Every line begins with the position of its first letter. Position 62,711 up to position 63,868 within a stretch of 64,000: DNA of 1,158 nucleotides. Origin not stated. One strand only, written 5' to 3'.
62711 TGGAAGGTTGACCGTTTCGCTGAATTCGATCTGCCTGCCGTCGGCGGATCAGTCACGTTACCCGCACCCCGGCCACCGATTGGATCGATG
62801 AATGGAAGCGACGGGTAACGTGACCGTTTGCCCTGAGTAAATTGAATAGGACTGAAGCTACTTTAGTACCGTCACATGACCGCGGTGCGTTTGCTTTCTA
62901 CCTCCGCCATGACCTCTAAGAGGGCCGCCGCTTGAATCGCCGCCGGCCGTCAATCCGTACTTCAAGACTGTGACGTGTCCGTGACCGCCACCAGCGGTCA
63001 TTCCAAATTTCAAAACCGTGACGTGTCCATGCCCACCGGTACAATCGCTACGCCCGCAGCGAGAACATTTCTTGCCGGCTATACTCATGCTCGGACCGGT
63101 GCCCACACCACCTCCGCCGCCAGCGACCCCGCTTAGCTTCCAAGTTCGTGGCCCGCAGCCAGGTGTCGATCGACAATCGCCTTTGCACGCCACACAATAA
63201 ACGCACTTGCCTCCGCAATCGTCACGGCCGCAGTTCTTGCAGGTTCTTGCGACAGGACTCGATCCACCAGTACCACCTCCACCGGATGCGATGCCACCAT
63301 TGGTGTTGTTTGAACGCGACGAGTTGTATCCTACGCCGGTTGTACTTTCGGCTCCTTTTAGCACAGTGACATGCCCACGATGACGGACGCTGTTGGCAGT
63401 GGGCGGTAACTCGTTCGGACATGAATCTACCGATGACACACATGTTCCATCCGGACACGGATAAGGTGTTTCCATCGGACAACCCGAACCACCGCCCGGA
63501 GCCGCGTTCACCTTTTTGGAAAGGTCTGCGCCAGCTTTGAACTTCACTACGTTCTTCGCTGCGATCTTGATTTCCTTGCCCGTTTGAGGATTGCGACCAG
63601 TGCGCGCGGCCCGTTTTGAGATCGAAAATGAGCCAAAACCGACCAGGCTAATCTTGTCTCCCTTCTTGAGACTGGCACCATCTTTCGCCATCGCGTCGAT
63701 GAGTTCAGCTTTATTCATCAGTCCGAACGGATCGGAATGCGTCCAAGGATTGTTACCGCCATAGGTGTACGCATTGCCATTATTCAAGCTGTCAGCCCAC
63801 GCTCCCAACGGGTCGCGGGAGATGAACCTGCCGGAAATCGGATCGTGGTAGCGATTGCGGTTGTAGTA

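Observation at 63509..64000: Rhs core ends in DPFGL and is followed at once by a truncated HU-type DNA-binding domain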

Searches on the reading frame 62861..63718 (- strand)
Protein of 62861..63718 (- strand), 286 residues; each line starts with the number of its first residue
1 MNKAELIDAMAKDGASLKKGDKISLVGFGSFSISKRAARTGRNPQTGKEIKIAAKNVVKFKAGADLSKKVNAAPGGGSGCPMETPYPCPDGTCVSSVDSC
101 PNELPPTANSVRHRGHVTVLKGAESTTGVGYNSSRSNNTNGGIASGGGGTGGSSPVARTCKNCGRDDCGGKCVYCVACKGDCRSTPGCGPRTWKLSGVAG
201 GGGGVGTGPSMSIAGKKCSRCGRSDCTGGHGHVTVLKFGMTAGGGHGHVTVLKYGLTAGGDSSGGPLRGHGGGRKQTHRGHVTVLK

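Call 4: search_protein_families(library=pfam, proteins=[window:62861-63715:-], max_evalue=1)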
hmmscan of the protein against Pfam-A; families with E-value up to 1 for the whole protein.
window:62861-63715:- (285 aa): 2 families
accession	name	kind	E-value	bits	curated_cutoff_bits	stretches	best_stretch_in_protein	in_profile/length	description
PF00216.26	Bac_DNA_binding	-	1e-20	74.2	22.4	1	14-70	34-90/90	Bacterial DNA-binding protein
PF18291.6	HU-HIG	-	0.031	14.7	26.2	1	14-71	65-120/125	HU domain fused to wHTH, Ig, or Glycine-rich motif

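Call 5: search_protein_families(library=ncbifam, proteins=[window:62861-63715:-], max_evalue=1)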
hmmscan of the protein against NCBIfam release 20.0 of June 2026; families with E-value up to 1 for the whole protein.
window:62861-63715:- (285 aa): 7 families
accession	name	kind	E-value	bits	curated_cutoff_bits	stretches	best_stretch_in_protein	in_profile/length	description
NF007945.0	PRK10664.1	equivalog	3.5e-20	72.4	157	1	10-70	30-90/90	nucleoid-associated protein HU-beta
NF008023.0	PRK10753.1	equivalog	1.8e-19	69.9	162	1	2-67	22-87/90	nucleoid-associated protein HU-alpha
NF001222.0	PRK00199.1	equivalog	4.6e-18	65.2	115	1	5-71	29-92/95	integration host factor subunit beta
NF001401.0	PRK00285.1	equivalog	3.3e-17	62.5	111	1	14-71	39-96/103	integration host factor subunit alpha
TIGR00988.1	hip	equivalog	5.8e-17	61.8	119.95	1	14-71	35-92/94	integration host factor subunit beta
TIGR00987.1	himA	equivalog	6.6e-13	48.9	120.25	1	14-72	35-93/96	integration host factor subunit alpha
NF047480.1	Lepto_Lp29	subfamily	0.17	11.8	75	1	11-63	25-76/212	Lp29 family lipoprotein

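Call 51: search_solved_structures(query=window:62861-63718:-, max_evalue=10, show_alignments=2)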
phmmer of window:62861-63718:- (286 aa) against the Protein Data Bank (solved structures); distinct sequences matched with E-value up to 10: 40.
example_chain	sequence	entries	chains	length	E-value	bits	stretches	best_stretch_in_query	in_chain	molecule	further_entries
2iif_A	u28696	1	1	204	1.7e-22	83.7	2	14-76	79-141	Integration host factor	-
2iie_A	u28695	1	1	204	1.8e-22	83.6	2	14-76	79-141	Integration host factor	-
4yfh_A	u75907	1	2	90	8e-17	65.1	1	3-67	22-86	DNA-binding protein HU-alpha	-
4yf0_A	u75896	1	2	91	8.3e-17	65.1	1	3-67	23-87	DNA-binding protein HU-alpha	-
2o97_B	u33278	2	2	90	8.5e-17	65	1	10-71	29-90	DNA-binding protein HU-beta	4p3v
1mul_A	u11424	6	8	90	1.9e-16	63.9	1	3-67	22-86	DNA binding protein HU-alpha | DNA-binding protein HU-alpha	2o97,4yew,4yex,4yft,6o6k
6o8q_A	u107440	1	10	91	2e-16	63.8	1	3-67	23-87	DNA-binding protein HU-alpha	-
4yey_A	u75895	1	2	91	2e-16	63.8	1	3-67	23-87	DNA-binding protein HU-alpha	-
6oaj_A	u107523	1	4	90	2.1e-16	63.8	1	3-67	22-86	DNA-binding protein HU-alpha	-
4yew_A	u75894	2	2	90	6.3e-16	62.2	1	10-71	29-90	DNA-binding protein HU-beta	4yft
3rhi_A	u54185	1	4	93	1.1e-14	58.1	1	16-70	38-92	DNA-binding protein HU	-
5fbm_A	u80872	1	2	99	1.2e-14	57.9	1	4-68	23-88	DNA-binding protein HU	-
4qjn_A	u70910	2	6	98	1.3e-14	57.9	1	7-69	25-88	DNA-binding protein HU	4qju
8hd5_A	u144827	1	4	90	1.3e-14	57.8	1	14-68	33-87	DNA-binding protein HU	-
1hue_A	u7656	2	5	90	1.5e-14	57.7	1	14-67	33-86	HU PROTEIN | PROTEIN HU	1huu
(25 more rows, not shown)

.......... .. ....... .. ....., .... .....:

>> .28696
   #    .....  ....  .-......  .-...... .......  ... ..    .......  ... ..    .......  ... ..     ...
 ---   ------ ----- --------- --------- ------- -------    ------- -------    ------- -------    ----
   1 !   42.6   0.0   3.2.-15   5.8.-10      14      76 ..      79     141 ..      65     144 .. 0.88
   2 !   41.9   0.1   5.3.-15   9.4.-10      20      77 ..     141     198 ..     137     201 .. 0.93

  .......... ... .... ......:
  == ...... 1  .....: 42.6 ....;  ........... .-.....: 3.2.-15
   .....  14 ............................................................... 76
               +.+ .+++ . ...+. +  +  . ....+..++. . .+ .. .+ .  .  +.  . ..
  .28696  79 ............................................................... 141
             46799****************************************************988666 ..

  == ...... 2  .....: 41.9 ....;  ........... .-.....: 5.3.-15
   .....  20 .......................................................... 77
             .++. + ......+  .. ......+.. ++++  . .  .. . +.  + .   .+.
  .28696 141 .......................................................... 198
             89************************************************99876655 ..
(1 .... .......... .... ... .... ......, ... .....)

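Call 57: predict_structure(alignment_id=A2)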
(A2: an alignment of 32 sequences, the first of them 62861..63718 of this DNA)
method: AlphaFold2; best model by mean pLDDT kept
length: 286 residues; sequences in the alignment: 32
mean_pLDDT: 55.3   pTM: 0.30
mean pLDDT of the five models: 55.3, 54.7, 51.4, 50.0, 49.8
residues with pLDDT >= 90: 21; 70-90: 66; 50-70: 38; < 50: 161
segments of 3 or more residues with pLDDT < 50: 105-161, 169-215, 231-267, 269-283
pLDDT, mean of each block of 10 residues (from residue 1): 71 64 82 86 94 88 82 60 84 90 52 37 39 43 41 37 47 38 38 35 36 52 66 36 34 38 42 41 47
secondary structure, 60 per line:
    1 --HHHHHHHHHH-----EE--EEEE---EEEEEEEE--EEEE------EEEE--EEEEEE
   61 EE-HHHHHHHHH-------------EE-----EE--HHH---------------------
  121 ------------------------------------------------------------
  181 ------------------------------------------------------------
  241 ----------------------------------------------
elements in order: H3-12 E22-25 E29-36 E39-42 E49-52 E55-62 H64-72

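Call 60: fold_search(model_id=the predicted structure, library=pdb)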
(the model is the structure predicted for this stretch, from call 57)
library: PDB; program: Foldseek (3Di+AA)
matches with E <= 10: 150; with E <= 0.001: 29
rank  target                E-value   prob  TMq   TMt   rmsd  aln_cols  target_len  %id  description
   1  9a4h_B                5.2e-06  1.00  0.17  0.43   6.3        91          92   43  Integrative model of ACP-DBH1 by crosslinking MS and deep learning (released 2024-09-18)
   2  3rhi_C                5.5e-06  1.00  0.19  0.50   4.2        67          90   46  DNA-binding protein HU from Bacillus anthracis (released 2011-04-20)
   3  3rhi_A                5.9e-06  1.00  0.18  0.48   4.5        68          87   46  DNA-binding protein HU from Bacillus anthracis (released 2011-04-20)
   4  1p71_B                5.9e-06  1.00  0.16  0.39   8.6        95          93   40  Anabaena HU-DNA corcrystal structure (TR3) (released 2003-05-13)
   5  1p71_A                7.1e-06  1.00  0.16  0.38   8.5        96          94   40  Anabaena HU-DNA corcrystal structure (TR3) (released 2003-05-13)
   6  5lvt_A                7.5e-06  1.00  0.16  0.40   5.6        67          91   49  Structure of HU protein from Lactococcus lactis (released 2017-10-25)
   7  4qjn_A                1.1e-05  1.00  0.17  0.42   6.4        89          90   45  Crystal structure of apo nucleoid associated protein, SAV1473 (released 2014-12-17)
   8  6o8q_B                1.5e-05  1.00  0.18  0.45   4.8        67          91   57  HUaa 19bp SYM DNA pH 4.5 (released 2020-03-18)
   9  1p51_A                1.7e-05  1.00  0.16  0.39   7.4        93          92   39  Anabaena HU-DNA cocrystal structure (AHU6) (released 2003-05-13)
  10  5l8z                  1.9e-05  1.00  0.18  0.43   4.7        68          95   44  Structure of thermostable DNA-binding HU protein from micoplasma Spiroplasma melliferum (released 2016-06-22)
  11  4dky_A                1.9e-05  1.00  0.16  0.38   7.1        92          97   34  Crystal structure Analysis of N terminal region containing the dimerization domain and DNA binding domain of HU protei (released 2013-02-06)
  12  8flj_F                2.4e-05  1.00  0.17  0.40   5.8        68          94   40  Cas1-Cas2/3 integrase and IHF bound to CRISPR leader, repeat and foreign DNA (released 2023-09-06)
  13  9f0y_C                2.6e-05  1.00  0.17  0.41   5.7        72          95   39  CryoEM structure of the F plasmid relaxosome with TraI in its TE mode, derived from the ss-27_+8ds+9_+143-R Locally-re (released 2025-06-04)
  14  4dky_B                3.1e-05  1.00  0.16  0.37   7.1        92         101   34  Crystal structure Analysis of N terminal region containing the dimerization domain and DNA binding domain of HU protei (released 2013-02-06)
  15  8flj_G                4.0e-05  1.00  0.17  0.39   6.1        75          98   37  Cas1-Cas2/3 integrase and IHF bound to CRISPR leader, repeat and foreign DNA (released 2023-09-06)
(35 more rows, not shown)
